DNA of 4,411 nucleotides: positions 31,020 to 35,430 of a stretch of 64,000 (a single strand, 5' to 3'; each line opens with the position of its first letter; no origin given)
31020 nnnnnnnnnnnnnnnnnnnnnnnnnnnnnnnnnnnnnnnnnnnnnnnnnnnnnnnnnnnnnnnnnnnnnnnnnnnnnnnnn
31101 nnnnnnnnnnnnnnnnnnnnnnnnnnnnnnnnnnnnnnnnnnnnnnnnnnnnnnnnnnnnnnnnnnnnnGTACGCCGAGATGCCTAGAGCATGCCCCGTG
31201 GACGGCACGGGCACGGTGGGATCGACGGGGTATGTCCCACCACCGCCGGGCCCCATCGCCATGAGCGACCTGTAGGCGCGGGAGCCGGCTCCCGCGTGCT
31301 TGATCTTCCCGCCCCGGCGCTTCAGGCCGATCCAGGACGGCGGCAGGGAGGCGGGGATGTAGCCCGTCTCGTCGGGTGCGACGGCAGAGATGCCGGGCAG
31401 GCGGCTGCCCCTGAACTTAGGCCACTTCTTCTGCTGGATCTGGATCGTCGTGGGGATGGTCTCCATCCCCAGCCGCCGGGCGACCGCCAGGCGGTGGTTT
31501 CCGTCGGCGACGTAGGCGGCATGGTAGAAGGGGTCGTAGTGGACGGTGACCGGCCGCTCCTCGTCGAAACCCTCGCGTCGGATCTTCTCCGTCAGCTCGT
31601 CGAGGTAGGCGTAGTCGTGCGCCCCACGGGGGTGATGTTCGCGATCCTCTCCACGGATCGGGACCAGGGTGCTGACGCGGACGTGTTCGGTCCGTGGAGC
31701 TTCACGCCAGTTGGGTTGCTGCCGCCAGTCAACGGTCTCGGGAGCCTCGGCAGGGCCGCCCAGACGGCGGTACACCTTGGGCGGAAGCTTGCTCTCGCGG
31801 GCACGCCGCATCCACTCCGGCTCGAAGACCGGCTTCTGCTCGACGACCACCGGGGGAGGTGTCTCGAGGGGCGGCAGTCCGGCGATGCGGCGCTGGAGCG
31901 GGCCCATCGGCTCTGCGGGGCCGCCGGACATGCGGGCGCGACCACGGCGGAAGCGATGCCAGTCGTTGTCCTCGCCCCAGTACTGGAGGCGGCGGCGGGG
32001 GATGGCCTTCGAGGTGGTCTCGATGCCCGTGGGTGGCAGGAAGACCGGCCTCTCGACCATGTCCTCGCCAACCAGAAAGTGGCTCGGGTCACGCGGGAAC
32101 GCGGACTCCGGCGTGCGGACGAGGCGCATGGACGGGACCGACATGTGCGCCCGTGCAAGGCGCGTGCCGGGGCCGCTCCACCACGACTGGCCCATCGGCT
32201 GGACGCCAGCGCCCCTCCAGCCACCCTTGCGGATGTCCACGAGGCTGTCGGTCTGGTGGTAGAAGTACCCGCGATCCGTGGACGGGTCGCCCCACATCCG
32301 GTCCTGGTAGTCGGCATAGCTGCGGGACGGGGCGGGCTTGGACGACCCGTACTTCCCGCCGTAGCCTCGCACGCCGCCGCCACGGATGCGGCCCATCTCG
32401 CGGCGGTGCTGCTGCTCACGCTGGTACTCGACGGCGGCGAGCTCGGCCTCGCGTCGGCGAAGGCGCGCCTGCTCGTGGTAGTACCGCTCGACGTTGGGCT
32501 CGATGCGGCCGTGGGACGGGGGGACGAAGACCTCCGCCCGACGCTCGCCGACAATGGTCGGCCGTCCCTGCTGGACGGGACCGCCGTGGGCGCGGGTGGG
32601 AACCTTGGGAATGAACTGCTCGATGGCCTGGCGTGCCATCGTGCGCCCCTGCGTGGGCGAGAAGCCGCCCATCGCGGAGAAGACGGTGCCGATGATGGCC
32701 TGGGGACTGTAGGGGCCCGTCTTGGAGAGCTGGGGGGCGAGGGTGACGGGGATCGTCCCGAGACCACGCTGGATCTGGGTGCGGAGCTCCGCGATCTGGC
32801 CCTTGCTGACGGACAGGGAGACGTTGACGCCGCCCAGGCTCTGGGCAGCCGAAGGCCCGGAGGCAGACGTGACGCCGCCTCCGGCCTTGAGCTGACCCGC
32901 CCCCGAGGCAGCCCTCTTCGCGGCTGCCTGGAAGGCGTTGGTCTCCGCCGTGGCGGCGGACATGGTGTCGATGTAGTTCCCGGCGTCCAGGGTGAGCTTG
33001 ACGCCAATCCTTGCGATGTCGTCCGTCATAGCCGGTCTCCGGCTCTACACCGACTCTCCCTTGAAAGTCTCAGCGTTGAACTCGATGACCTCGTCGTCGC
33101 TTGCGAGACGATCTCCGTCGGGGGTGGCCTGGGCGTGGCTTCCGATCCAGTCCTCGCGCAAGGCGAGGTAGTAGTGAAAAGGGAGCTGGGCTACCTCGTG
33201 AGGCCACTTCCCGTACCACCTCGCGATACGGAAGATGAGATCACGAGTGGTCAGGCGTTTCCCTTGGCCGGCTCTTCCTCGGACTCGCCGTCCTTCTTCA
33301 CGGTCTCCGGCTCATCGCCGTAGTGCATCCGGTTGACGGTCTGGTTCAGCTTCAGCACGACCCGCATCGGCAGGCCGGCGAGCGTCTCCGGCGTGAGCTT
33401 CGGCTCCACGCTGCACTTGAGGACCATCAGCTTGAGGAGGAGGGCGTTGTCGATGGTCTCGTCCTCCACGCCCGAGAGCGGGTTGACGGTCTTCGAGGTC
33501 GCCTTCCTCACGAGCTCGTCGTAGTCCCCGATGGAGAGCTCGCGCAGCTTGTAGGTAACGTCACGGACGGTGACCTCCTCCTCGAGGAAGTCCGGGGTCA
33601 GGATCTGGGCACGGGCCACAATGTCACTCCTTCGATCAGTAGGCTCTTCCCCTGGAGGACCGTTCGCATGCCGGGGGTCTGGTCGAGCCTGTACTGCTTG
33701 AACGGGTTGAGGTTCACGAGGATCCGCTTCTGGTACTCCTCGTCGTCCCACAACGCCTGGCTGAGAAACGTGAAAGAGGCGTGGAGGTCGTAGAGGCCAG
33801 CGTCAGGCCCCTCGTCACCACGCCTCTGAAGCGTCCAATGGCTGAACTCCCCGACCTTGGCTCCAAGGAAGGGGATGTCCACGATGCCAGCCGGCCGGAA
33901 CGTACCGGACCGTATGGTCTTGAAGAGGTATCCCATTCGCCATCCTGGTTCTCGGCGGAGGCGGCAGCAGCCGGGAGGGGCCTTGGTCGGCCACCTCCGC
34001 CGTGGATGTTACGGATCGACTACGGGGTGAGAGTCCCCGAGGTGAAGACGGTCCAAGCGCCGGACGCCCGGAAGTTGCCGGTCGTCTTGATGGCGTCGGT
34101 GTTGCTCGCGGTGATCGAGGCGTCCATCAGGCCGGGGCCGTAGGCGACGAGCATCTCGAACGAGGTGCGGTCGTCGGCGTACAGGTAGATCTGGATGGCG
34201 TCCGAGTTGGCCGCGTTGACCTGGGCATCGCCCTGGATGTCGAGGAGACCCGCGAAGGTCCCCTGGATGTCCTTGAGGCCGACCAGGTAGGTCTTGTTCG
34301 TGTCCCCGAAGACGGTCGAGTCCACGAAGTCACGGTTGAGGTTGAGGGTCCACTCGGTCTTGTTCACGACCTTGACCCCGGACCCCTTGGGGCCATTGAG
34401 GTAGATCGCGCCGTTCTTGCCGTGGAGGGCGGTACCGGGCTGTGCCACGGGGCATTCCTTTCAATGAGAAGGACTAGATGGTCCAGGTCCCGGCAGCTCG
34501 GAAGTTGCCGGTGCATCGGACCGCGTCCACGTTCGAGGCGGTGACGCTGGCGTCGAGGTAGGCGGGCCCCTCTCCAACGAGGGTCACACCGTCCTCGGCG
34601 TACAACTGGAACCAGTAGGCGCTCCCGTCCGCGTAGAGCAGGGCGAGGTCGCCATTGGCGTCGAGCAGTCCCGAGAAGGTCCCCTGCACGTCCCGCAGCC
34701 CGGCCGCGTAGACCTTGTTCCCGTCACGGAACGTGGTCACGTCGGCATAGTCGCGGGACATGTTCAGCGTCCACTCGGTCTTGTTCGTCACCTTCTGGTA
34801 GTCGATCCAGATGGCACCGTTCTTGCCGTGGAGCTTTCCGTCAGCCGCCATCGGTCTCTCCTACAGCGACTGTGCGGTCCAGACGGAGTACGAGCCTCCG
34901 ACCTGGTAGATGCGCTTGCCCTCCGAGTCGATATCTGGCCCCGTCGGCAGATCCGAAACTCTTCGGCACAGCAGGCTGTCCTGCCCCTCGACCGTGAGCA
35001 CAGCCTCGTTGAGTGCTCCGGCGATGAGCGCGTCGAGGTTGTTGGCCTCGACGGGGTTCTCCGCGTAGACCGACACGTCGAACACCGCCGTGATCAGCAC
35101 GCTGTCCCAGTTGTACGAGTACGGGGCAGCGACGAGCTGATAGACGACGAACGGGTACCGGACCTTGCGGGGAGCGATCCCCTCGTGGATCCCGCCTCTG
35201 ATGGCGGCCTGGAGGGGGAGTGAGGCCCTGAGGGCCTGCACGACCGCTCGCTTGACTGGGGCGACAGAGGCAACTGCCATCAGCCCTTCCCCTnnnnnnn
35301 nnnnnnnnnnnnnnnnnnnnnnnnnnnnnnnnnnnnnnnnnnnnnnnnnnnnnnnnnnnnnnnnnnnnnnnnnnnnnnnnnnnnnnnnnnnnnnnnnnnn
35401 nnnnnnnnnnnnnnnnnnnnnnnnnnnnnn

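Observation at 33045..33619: Canonical G-T-type -1 programmed frameshift (GGGAAAC) in the tail assembly chaperone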

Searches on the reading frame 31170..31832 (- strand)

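Call 61: search_protein_families(library=pfam, proteins=[window:31170-31832:-], max_evalue=0.1)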
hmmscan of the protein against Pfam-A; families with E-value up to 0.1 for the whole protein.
window:31170-31832:- (221 aa): 2 families
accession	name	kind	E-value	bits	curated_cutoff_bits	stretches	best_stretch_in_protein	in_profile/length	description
PF06245.16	DUF1015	-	0.0059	16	25.8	1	104-125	204-225/325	Protein of unknown function (DUF1015)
PF02195.25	ParB_N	-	0.024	15.1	26.3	1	65-131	15-78/95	ParB N-terminal domain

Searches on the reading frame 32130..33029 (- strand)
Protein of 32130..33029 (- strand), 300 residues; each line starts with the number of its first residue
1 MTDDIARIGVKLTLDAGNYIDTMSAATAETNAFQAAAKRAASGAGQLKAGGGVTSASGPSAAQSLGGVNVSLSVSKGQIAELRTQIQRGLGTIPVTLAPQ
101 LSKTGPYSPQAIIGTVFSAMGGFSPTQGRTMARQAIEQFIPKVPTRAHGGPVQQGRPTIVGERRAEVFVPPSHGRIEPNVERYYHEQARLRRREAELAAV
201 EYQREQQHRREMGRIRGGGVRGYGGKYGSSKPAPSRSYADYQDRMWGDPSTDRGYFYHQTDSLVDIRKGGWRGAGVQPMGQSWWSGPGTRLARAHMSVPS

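Call 39: search_protein_families(library=phrogs, proteins=[window:32130-33029:-], max_evalue=0.1)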
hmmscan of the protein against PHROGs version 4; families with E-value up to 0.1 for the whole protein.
seq(300 aa): 5 families
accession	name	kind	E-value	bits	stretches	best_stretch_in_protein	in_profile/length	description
phrog_30701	-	unknown function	2.1e-06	28.6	1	142-179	108-145/188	-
phrog_10574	-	tail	0.00023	21.1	1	116-180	513-577/640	tail length tape measure protein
phrog_33680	-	unknown function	0.0081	15.3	1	145-177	631-663/726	-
phrog_1538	-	tail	0.011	15.5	1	143-179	706-749/811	tail length tape measure protein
phrog_2859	-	unknown function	0.063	12.2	1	27-76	163-212/740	-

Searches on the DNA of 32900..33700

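Call 56: search_rna_families(source=window, start=32900, end=33700, threshold=evalue, max_evalue=1)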
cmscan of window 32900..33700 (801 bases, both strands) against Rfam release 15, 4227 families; matches with E-value up to 1: 2.
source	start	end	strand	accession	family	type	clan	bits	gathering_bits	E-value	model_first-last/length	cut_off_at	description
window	33277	33322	-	RF01139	sR2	Gene; snRNA; snoRNA; CD-box;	-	19.6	42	0.066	1-57/57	no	Small nucleolar RNA sR2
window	33277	33319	-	RF01152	sR1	Gene; snRNA; snoRNA; CD-box;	-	13.1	45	0.98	1-57/57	no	Small nucleolar RNA sR1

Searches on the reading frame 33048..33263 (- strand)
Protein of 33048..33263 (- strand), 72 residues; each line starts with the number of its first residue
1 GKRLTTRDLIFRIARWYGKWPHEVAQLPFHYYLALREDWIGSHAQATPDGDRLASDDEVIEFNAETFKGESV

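Call 57: predict_structure(protein=window:33048-33263:-)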
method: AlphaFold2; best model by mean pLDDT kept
length: 72 residues; sequences in the alignment: 1
mean_pLDDT: 66.7   pTM: 0.51
mean pLDDT of the five models: 66.7, 60.7, 57.0, 56.0, 53.1
residues with pLDDT >= 90: 4; 70-90: 36; 50-70: 7; < 50: 25
segments of 3 or more residues with pLDDT < 50: 47-53, 55-72
pLDDT, mean of each block of 10 residues (from residue 1): 73 88 86 83 59 44 40 38
secondary structure, 60 per line:
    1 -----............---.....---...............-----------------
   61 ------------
elements in order: H6-17 H21-25 H29-43

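Call 59: fold_search(model_id=the predicted structure, library=viral)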
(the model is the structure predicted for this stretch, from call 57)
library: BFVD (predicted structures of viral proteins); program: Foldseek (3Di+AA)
matches with E <= 10: 178; with E <= 0.001: 0
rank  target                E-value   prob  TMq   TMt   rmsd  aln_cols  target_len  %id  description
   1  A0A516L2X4            2.4e-01  0.99  0.48  0.43   0.9        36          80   30  (no name in the UniProt tables at hand)
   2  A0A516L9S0            3.0e-01  0.75  0.36  0.39   8.1        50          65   26  (no name in the UniProt tables at hand)
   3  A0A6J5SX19            3.6e-01  0.89  0.55  0.69  13.9        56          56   12  Uncharacterized protein [uncultured Caudovirales phage]
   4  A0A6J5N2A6            3.9e-01  0.98  0.54  0.66   1.3        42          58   17  Uncharacterized protein [uncultured Caudovirales phage]
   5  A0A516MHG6            5.1e-01  0.72  0.39  0.46   2.1        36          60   33  (no name in the UniProt tables at hand)
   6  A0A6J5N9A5            5.5e-01  0.77  0.50  0.22   4.5        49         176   28  Uncharacterized protein (Fragment) [uncultured Caudovirales phage]
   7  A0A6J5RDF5            6.3e-01  0.89  0.53  0.67   2.8        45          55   16  Uncharacterized protein [uncultured Caudovirales phage]
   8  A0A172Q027            6.3e-01  0.69  0.54  0.25   4.4        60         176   20  Uncharacterized protein [Acinetobacter phage vB_AbaM_ME3]
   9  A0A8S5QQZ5            6.3e-01  0.54  0.44  0.27   9.6        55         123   18  Uncharacterized protein [Caudovirales sp. ctkvU4]
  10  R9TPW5                7.2e-01  0.54  0.41  0.47   4.7        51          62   25  (no name in the UniProt tables at hand)
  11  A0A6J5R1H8            7.7e-01  0.77  0.43  0.68   2.2        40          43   20  Uncharacterized protein [uncultured Caudovirales phage]
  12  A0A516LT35            8.3e-01  0.54  0.39  0.48   3.0        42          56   19  (no name in the UniProt tables at hand)
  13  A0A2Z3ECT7            1.0e+00  0.90  0.49  0.45   0.9        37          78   11  (no name in the UniProt tables at hand)
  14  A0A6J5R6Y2            1.1e+00  0.72  0.46  0.47   2.3        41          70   20  Uncharacterized protein [uncultured Caudovirales phage]
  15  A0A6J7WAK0            1.1e+00  0.47  0.37  0.17   8.1        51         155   25  Uncharacterized protein [uncultured Caudovirales phage]
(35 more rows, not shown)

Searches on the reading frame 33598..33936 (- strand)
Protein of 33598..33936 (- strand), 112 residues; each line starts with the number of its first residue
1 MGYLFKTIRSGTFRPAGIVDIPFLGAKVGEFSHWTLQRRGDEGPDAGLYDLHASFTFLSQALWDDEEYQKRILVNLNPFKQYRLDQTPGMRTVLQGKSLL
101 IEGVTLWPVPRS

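Call 7: search_protein_families(library=pfam, proteins=[window:33598-33936:-], max_evalue=1)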
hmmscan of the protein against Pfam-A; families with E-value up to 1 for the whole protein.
window:33598-33936:- (112 aa): 0 families

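Call 8: search_protein_families(library=phrogs, proteins=[window:33598-33936:-], max_evalue=1)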
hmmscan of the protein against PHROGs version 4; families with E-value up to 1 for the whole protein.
window:33598-33936:- (112 aa): 0 families

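Call 61: search_protein_families(library=pfam, proteins=[window:33598-33936:-], max_evalue=0.1)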
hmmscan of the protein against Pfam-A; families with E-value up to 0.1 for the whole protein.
window:33598-33936:- (112 aa): 0 families

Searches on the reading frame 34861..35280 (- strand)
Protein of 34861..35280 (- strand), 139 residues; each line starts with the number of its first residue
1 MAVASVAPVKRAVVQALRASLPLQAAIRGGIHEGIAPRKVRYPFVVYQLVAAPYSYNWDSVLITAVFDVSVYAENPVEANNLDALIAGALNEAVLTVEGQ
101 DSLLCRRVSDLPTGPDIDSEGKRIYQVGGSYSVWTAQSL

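Call 7: search_protein_families(library=pfam, proteins=[window:34861-35280:-], max_evalue=1)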
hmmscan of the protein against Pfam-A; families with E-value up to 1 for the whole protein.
window:34861-35280:- (139 aa): 1 family
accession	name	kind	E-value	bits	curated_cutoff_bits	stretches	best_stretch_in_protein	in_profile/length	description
PF11367.14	Tail_completion_gp17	-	4.8e-08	33.6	24.5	1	11-103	1-95/124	Tail completion protein gp17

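Call 8: search_protein_families(library=phrogs, proteins=[window:34861-35280:-], max_evalue=1)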
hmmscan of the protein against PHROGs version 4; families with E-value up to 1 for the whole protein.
window:34861-35280:- (139 aa): 3 families
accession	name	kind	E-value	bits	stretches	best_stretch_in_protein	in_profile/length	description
phrog_123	-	connector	0.0017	19.2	1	2-110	2-106/139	tail terminator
phrog_347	-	connector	0.003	17.7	1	23-95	11-85/394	tail terminator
phrog_17405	-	head and packaging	0.24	12.5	1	26-85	17-72/121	head protein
